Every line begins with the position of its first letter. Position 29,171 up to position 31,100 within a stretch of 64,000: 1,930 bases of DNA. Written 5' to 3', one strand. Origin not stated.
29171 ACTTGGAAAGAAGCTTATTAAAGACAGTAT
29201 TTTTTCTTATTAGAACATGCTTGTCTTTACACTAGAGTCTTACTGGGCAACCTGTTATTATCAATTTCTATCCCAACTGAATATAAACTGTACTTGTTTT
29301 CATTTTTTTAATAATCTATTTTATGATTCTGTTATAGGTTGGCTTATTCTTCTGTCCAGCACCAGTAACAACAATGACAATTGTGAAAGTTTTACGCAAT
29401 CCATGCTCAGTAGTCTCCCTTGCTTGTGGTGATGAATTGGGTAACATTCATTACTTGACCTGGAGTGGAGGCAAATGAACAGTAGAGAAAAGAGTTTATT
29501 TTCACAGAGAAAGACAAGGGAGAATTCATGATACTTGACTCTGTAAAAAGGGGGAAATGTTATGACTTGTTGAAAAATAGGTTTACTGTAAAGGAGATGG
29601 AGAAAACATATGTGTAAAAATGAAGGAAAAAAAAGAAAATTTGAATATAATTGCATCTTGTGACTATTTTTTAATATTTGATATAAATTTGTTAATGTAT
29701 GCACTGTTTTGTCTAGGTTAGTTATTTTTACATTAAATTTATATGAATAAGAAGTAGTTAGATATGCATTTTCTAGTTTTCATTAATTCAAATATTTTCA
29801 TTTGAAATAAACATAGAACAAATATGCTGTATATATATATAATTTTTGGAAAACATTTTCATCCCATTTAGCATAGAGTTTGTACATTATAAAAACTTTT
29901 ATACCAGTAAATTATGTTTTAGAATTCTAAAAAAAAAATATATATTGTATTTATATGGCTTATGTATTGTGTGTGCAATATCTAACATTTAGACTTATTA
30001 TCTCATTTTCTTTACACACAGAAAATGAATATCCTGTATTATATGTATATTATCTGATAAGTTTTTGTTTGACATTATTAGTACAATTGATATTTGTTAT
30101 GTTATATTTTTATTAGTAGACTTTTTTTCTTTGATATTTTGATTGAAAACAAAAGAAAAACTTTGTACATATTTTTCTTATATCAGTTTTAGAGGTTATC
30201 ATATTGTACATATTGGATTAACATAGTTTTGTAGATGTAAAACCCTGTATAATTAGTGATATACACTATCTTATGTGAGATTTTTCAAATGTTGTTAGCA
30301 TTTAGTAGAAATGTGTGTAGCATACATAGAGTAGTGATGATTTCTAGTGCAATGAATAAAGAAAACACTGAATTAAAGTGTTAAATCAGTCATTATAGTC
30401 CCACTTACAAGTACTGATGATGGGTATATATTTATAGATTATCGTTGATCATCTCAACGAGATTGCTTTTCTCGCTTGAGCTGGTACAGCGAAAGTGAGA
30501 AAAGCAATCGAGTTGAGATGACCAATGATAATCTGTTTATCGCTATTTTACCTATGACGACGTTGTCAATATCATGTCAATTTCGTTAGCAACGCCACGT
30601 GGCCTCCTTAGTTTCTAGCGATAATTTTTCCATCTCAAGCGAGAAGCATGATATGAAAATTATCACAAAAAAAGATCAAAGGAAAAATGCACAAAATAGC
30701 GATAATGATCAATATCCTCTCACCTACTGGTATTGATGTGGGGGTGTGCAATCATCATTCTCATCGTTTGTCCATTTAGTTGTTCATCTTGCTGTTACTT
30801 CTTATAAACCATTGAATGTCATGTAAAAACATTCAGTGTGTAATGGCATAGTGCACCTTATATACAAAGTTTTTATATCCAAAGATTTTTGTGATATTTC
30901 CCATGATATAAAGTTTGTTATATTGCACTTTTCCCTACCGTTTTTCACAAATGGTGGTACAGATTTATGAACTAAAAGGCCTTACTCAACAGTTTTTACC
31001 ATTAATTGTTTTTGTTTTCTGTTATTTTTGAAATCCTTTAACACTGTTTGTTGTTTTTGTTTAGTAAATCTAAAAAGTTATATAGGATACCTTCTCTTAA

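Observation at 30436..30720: Cluster of long foldback hairpins just downstream of the WD40 gene 3' UTR, containing a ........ palindrome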

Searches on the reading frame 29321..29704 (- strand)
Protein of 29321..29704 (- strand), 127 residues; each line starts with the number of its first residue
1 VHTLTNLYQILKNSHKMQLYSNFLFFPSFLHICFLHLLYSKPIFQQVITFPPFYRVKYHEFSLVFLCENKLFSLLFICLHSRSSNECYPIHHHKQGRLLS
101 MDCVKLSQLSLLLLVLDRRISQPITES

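Call 12: find_encoding_contigs(protein=window:29321-29704:-, flank=10000, max_places=10)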
Protein window:29321-29704:- (127 aa): no gene with exactly this product is on record in the collection.
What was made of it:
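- Tried and rejected: An exact-protein look-up of a window ORF, meant to find the source genome, found nothing on record (call 12).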

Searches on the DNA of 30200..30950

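Call 7: search_rna_families(source=window, start=30200, end=30950, threshold=evalue, max_evalue=10, show_alignments=3)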
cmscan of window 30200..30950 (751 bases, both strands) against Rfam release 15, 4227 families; matches with E-value up to 10: 9.
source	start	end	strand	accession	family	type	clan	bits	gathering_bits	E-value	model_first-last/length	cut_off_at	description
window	30436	30535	+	RF03916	MIR400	Gene; miRNA;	-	31.6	83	0.00015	1-103/103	no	MIR400 microRNA precursor family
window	30452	30518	-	RF04092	MIR1508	Gene; miRNA;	-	29.2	70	0.0012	1-91/91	no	MIR1508 microRNA precursor family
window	30453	30516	-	RF03344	mir-5365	Gene; miRNA;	-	29.1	70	0.00069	1-78/78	no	mir-5365 microRNA precursor family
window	30435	30538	+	RF04160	MIR868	Gene; miRNA;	-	28.4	200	0.0021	48-145/194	no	MIR868 microRNA precursor family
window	30464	30506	+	RF03936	mir-4079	Gene; miRNA;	-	23.9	62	0.012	1-51/51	no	mir-4079 microRNA precursor family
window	30331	30406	+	RF00270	SNORD61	Gene; snRNA; snoRNA; CD-box;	CL00067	19.2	43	4.8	1-72/72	no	Small nucleolar RNA SNORD61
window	30694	30777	+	RF01192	SNORD11B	Gene; snRNA; snoRNA; CD-box;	CL00103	17.7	50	4.5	1-87/87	no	Small nucleolar RNA SNORD11B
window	30301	30377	+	RF00054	SNORD25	Gene; snRNA; snoRNA; CD-box;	CL00049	14.8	39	5.3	1-87/87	no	Small nucleolar RNA SNORD25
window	30742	30762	-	RF00276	SNORD52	Gene; snRNA; snoRNA; CD-box;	CL00063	14.3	45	5.6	1-67/67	no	Small nucleolar RNA SNORD52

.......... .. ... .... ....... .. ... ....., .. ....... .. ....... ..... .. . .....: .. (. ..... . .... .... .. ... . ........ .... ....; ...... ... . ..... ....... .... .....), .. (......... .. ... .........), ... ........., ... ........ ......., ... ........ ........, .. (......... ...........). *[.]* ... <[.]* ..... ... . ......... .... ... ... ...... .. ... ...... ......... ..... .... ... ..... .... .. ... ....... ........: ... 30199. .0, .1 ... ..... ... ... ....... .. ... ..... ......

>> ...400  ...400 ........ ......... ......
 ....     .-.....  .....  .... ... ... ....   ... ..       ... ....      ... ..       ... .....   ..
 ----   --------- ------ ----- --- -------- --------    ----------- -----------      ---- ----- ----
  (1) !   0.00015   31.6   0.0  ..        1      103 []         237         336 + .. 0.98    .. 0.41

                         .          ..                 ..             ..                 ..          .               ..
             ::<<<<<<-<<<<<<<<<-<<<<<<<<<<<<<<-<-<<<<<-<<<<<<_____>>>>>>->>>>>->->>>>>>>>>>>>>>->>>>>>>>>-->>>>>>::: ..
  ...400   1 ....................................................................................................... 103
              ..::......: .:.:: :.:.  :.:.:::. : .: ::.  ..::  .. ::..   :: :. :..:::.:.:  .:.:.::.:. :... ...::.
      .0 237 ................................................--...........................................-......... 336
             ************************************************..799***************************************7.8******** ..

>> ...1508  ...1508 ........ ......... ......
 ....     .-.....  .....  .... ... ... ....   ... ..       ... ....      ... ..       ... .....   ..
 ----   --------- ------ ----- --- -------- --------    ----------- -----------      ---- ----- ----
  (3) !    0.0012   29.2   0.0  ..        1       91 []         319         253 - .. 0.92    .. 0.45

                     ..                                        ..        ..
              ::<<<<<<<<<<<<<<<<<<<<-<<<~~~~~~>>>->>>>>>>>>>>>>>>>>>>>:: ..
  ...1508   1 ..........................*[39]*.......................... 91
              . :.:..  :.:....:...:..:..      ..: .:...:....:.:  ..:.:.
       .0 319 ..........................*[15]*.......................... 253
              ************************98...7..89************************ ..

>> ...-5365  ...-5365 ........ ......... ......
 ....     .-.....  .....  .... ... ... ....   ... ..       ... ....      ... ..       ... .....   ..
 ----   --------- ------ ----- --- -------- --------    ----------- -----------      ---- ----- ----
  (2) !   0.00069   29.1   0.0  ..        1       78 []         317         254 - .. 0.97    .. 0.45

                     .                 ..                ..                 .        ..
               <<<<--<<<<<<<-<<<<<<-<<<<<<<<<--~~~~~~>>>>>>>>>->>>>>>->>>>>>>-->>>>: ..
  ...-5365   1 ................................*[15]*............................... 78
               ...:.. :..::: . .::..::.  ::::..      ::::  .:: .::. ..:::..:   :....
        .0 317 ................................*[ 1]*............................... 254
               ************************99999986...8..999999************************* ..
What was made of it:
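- There are sub-threshold Rfam matches to several miRNA hairpin models (call 7).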

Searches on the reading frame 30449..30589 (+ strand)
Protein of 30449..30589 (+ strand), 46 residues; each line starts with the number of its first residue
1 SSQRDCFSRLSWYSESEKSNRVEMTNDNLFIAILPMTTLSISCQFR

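Call 47: search_protein_representatives(protein=window:30449-30589:+)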
Query: 46 residues. Proteins with E-value up to 0.001 (for the whole library): 13; up to 1e-10: 4; up to 1e-30: 0. The best 13 are listed.
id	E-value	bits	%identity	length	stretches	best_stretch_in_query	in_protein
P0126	3.0e-15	69.8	90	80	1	6-44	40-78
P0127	7.4e-15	68.6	37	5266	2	4-27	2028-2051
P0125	5.6e-12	59.8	81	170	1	1-43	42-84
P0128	1.0e-10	55.9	77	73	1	1-43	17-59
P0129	4.0e-10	54.1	79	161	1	8-45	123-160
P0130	2.1e-09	51.9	75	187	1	1-44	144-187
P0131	2.9e-08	48.5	70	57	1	7-46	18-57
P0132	7.5e-08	47.2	74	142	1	1-42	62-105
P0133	1.5e-06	43.2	65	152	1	1-43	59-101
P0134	2.6e-05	39.4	70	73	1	7-43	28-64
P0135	5.7e-05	38.4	64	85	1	1-42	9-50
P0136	1.5e-04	37.1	73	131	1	2-34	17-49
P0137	2.9e-04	36.2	74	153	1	1-31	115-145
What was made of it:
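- An HMMER search with the 46-aa peptide read through the hairpin gave 12 genuine cluster hits (call 47).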

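Call 49: find_encoding_contigs(protein=P0126, flank=10000, max_places=10)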
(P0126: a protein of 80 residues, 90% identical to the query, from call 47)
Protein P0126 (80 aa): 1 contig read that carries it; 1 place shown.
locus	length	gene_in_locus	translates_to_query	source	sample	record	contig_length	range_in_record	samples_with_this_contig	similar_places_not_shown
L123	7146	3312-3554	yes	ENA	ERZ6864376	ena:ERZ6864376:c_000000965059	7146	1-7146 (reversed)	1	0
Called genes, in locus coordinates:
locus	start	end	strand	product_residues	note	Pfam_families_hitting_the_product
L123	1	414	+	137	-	?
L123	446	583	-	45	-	-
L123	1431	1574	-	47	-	-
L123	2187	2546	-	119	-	-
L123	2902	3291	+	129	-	-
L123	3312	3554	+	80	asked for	-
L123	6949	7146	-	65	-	?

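Call 50: find_encoding_contigs(protein=P0128, flank=10000, max_places=10)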
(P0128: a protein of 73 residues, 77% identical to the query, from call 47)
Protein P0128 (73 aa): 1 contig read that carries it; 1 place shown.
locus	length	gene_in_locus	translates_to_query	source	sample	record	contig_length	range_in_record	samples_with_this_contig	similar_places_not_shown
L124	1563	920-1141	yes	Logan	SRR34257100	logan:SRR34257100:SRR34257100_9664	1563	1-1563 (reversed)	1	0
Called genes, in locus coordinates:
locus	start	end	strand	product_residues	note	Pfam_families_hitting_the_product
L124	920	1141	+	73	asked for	-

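Call 51: find_encoding_contigs(protein=P0129, flank=10000, max_places=10)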
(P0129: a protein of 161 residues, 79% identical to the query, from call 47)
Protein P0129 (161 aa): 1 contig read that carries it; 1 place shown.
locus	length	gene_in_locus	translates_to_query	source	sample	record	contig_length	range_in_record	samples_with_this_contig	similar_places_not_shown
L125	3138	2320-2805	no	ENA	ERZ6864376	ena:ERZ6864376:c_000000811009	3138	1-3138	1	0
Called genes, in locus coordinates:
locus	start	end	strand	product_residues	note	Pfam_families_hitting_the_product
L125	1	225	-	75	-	?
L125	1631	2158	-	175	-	-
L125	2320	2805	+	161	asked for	-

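Call 52: find_encoding_contigs(protein=P0130, flank=10000, max_places=10)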
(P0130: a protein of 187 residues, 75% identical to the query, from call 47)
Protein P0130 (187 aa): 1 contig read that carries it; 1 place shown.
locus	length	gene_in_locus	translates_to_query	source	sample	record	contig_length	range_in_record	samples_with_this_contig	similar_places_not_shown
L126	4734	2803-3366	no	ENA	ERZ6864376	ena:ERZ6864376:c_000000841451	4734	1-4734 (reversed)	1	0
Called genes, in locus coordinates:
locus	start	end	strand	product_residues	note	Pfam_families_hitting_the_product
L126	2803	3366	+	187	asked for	-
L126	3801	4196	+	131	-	-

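Call 53: find_encoding_contigs(protein=P0136, flank=10000, max_places=10)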
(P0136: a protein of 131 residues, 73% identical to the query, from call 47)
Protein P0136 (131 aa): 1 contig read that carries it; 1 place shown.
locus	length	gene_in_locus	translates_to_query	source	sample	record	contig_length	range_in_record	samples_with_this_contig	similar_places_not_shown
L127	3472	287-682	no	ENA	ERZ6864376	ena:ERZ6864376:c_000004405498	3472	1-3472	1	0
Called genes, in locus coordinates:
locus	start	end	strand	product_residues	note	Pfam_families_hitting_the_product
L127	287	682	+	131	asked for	-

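Call 54: find_encoding_contigs(protein=P0132, flank=10000, max_places=10)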
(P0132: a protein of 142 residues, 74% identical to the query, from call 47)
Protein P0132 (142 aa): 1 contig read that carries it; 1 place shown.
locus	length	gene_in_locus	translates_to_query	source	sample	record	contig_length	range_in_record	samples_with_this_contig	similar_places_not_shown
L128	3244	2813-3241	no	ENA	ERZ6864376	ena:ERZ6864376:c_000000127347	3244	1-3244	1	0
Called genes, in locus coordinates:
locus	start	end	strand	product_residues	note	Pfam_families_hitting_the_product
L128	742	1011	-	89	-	-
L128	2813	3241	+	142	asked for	-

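Call 55: find_encoding_contigs(protein=P0133, flank=10000, max_places=10)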
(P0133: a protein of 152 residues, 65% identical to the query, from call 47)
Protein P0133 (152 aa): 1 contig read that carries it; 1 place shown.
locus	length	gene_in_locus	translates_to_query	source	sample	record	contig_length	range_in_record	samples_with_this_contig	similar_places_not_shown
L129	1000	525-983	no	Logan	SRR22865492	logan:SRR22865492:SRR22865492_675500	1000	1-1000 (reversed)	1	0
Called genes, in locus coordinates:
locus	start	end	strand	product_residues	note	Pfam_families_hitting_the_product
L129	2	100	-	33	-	?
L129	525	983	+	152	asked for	-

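Call 56: find_encoding_contigs(protein=P0135, flank=10000, max_places=10)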
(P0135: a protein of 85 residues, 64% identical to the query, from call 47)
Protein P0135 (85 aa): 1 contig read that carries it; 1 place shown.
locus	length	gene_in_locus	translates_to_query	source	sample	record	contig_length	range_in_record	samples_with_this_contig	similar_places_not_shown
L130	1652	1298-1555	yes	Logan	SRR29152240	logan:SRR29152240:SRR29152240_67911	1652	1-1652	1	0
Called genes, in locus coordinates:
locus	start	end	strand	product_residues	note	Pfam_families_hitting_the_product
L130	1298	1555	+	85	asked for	-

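Call 57: find_encoding_contigs(protein=P0137, flank=10000, max_places=10)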
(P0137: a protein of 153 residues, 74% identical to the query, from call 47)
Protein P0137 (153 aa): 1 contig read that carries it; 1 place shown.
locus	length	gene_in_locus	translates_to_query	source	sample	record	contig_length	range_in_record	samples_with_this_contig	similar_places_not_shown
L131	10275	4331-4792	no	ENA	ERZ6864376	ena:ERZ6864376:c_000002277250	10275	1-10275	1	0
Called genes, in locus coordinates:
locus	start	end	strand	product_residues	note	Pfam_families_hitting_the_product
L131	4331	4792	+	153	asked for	-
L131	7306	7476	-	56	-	-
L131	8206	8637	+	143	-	-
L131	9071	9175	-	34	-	-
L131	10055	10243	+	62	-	-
